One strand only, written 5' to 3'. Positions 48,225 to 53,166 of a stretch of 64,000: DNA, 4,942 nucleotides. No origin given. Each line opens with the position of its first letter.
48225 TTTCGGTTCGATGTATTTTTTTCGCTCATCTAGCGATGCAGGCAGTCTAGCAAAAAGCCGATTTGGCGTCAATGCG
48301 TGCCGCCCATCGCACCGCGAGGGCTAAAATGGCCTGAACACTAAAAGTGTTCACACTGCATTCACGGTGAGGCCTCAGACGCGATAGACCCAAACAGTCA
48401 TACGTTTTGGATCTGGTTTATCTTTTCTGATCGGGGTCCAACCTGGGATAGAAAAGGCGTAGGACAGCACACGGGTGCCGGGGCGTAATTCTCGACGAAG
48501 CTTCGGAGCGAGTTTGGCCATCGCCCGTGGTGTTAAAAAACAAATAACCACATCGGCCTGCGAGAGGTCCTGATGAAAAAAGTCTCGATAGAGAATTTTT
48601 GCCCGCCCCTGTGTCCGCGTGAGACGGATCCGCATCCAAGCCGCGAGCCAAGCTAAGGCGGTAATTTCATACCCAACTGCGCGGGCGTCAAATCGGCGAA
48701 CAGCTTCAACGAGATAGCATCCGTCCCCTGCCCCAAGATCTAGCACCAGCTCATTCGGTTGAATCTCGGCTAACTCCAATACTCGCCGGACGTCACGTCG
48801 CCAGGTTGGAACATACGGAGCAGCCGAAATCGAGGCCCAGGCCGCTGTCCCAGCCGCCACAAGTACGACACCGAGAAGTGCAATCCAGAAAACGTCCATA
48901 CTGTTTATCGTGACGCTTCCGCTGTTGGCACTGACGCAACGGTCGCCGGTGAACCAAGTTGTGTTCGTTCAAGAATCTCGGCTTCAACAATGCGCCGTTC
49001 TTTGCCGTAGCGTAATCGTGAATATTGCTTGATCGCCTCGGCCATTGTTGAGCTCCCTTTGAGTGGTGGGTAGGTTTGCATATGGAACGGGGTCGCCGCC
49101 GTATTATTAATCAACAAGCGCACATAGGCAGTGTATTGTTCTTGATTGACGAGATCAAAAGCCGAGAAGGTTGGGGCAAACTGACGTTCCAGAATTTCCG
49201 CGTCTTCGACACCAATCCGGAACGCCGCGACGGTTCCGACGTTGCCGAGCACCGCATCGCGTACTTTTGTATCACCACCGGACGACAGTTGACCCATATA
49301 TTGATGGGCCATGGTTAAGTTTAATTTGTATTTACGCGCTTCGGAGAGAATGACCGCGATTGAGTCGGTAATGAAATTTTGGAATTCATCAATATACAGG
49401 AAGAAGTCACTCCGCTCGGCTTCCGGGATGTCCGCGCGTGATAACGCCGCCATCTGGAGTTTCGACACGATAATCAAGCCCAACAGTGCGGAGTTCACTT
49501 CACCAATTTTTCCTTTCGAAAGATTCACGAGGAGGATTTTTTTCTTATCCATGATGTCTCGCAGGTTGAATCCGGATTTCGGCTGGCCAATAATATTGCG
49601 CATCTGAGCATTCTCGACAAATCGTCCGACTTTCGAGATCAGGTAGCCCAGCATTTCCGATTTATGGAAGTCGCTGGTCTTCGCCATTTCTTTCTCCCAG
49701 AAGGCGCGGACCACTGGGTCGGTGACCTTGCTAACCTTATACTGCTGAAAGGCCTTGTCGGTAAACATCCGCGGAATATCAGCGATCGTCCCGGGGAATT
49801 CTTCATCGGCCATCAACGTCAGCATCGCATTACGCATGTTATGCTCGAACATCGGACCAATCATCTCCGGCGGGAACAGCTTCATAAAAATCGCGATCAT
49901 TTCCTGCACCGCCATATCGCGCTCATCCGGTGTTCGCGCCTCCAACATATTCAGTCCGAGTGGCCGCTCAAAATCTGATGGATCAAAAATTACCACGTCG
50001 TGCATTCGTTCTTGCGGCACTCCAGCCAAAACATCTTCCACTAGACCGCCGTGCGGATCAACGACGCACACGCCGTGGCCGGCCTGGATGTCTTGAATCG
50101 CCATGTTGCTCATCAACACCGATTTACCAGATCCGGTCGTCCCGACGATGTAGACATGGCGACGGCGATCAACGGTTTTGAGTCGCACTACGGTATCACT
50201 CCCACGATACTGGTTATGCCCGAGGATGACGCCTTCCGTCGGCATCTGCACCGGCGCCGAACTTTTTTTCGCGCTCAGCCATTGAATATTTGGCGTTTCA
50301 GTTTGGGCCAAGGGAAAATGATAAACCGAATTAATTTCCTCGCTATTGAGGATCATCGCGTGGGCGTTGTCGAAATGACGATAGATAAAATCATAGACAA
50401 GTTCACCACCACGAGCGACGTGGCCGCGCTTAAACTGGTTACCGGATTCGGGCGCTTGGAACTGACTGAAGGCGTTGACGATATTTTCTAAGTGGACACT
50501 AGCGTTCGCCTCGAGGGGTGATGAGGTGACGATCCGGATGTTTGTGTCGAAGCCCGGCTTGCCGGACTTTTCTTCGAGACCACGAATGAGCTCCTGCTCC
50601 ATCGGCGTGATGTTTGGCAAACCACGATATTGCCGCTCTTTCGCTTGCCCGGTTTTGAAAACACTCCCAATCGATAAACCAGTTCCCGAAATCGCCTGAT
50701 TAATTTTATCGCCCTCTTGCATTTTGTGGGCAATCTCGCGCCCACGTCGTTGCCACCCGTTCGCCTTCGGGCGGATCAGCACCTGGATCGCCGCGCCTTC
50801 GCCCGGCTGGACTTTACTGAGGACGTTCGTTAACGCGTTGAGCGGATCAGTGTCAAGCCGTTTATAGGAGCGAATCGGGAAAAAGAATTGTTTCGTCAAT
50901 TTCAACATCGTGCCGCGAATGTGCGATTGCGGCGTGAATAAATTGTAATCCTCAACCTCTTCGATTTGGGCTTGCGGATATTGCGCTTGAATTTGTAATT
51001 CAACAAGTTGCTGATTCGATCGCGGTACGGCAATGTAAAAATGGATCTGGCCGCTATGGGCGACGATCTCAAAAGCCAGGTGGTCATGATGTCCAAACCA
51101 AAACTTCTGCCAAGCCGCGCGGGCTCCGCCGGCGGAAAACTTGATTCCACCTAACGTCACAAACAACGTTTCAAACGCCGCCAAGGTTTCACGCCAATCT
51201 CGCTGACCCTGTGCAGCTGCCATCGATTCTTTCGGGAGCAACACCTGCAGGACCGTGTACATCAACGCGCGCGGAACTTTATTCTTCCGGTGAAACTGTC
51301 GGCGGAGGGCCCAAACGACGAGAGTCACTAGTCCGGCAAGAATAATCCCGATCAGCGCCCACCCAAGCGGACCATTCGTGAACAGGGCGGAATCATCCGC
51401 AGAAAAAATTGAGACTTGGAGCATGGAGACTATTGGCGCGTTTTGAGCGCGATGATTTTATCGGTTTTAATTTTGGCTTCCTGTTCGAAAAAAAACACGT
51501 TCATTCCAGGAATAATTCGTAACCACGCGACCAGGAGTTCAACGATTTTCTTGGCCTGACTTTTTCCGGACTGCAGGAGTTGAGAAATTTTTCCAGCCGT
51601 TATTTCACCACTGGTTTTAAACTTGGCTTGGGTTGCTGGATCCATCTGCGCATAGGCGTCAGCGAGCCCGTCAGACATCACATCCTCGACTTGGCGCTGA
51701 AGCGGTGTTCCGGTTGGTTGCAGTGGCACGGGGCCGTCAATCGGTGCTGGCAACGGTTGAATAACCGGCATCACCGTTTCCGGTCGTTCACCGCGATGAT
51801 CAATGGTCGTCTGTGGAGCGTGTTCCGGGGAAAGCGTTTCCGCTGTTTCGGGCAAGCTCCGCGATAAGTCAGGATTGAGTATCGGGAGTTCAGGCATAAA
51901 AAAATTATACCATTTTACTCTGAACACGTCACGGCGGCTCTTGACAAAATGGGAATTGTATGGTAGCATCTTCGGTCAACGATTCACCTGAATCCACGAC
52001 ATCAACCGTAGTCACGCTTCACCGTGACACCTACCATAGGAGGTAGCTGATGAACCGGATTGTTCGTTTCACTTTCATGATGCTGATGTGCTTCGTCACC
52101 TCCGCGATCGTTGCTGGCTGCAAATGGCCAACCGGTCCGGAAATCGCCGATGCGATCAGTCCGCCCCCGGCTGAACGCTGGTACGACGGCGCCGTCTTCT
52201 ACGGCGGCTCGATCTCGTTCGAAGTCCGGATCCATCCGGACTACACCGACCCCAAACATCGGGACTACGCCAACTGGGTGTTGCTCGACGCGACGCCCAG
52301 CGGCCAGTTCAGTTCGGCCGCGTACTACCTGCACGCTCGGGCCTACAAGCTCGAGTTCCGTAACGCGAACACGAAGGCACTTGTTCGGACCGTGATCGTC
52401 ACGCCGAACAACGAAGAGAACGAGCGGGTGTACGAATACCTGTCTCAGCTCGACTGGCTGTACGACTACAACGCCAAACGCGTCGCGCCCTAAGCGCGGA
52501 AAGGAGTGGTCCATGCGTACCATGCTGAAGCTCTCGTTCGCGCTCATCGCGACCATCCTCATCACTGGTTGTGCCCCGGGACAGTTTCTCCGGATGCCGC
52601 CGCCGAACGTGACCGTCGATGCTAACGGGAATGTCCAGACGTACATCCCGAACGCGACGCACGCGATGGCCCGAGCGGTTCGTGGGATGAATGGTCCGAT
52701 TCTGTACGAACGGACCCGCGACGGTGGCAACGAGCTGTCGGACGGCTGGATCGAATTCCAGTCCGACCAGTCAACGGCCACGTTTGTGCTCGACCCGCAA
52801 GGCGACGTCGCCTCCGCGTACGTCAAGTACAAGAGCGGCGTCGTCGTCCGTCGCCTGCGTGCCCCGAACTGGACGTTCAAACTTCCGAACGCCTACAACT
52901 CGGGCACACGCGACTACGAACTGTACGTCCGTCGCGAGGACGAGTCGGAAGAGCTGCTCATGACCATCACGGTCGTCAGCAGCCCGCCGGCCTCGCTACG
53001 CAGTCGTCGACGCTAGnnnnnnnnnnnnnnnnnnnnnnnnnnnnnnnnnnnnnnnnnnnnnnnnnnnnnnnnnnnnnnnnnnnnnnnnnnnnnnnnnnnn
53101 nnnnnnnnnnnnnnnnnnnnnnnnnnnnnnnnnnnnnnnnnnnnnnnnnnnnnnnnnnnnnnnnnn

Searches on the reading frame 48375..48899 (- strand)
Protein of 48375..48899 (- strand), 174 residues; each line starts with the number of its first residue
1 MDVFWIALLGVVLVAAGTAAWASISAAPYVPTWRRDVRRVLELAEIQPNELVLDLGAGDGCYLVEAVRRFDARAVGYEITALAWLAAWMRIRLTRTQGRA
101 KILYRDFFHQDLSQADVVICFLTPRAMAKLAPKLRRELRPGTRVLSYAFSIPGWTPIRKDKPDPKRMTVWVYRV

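Call 65: search_protein_families(library=pfam, proteins=[window:48375-48899:-], max_evalue=0.001)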
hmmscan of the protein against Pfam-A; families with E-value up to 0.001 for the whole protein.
window:48375-48899:- (174 aa): 3 families
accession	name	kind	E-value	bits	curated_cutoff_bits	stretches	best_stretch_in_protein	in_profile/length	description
PF06325.19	PrmA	-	4.1e-05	23.7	22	1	46-144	159-256/296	Ribosomal protein L11 methyltransferase (PrmA)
PF02353.26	CMAS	-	0.0001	22.1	27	1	37-108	51-122/273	Mycolic acid cyclopropane synthetase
PF13649.12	Methyltransf_25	-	0.00016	22.7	27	1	52-141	1-96/97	Methyltransferase domain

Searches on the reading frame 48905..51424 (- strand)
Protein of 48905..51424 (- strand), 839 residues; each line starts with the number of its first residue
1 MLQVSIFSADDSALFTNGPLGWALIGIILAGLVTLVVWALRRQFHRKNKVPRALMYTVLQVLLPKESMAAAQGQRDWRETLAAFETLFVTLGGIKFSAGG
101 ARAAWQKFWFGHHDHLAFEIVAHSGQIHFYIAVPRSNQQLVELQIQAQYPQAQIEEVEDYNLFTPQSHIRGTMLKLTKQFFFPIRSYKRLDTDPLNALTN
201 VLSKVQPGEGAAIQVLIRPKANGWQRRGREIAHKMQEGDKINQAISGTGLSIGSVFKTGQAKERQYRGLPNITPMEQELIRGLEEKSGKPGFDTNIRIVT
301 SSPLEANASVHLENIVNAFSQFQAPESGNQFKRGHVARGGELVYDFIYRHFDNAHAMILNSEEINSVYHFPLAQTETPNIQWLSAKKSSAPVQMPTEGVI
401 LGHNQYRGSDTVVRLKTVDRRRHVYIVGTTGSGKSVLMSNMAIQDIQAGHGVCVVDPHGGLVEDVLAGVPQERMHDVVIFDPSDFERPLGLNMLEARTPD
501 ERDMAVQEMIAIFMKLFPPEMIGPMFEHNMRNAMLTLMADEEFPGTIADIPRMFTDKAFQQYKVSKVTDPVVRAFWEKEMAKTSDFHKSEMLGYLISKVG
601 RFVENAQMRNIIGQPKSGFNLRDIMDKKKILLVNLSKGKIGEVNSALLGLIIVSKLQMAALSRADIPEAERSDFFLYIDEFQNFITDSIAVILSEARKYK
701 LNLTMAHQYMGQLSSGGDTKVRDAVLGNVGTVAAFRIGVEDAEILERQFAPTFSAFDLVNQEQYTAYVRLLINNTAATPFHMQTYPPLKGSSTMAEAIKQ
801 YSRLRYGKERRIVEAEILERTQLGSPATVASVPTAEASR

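Call 64: search_protein_families(library=padloc, proteins=[window:48905-51424:-], max_evalue=0.001)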
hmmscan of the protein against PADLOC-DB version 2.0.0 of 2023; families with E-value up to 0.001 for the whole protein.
window:48905-51424:- (839 aa): 4 families
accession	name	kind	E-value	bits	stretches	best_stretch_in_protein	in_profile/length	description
PDLC04140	mad8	-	3.1e-16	57.8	1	418-770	24-288/314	mads_8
PDLC04103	HerA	-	9e-07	25.6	1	422-459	173-210/579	-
PDLC01055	HerA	-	4.8e-06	23.7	1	413-455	149-191/532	Type III coevolved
PDLC04105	HerA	-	0.00011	18.9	1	421-460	166-206/576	-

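Call 65: search_protein_families(library=pfam, proteins=[window:48905-51424:-], max_evalue=0.001)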
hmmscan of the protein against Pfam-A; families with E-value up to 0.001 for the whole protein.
window:48905-51424:- (839 aa): 5 families
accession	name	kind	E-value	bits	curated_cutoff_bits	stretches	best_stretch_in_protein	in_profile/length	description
PF02534.20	T4SS-DNA_transf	-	3.4e-11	43.1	20.1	1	420-743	44-376/468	Type IV secretory system Conjugative DNA transfer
PF10412.15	TrwB_AAD_bind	-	6.5e-08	32.3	20.5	1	419-736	13-309/387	Type IV secretion-system coupling protein DNA-binding domain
PF01935.23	DUF87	-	6.8e-06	26.8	23.2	1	413-483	14-82/220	Helicase HerA, central domain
PF12696.13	TraG-D_C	-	0.00026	21.4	22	1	676-745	4-72/126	TraM recognition site of TraD and TraG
PF01580.24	FtsK_SpoIIIE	-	0.00042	20.3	24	0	399-441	20-59/221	FtsK/SpoIIIE family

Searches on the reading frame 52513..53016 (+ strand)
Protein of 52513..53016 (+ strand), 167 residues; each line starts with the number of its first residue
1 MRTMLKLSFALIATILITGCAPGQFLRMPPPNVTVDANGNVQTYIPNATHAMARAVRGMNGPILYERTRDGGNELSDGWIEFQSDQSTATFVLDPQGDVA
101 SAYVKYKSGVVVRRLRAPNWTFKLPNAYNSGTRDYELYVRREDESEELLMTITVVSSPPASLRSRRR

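Call 35: search_protein_families(library=pfam, proteins=[window:52513-53016:+], max_evalue=1)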
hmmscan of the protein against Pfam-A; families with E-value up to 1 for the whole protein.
window:52513-53016:+ (167 aa): 2 families
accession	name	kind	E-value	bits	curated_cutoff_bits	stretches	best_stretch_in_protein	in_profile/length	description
PF19077.6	Big_13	-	0.078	13.9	27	1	85-144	25-86/102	Bacterial Ig-like domain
PF17531.7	O_Spanin_T7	-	0.09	13.2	25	1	11-52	16-53/59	Spanin, outer lipoprotein subunit T7-like virus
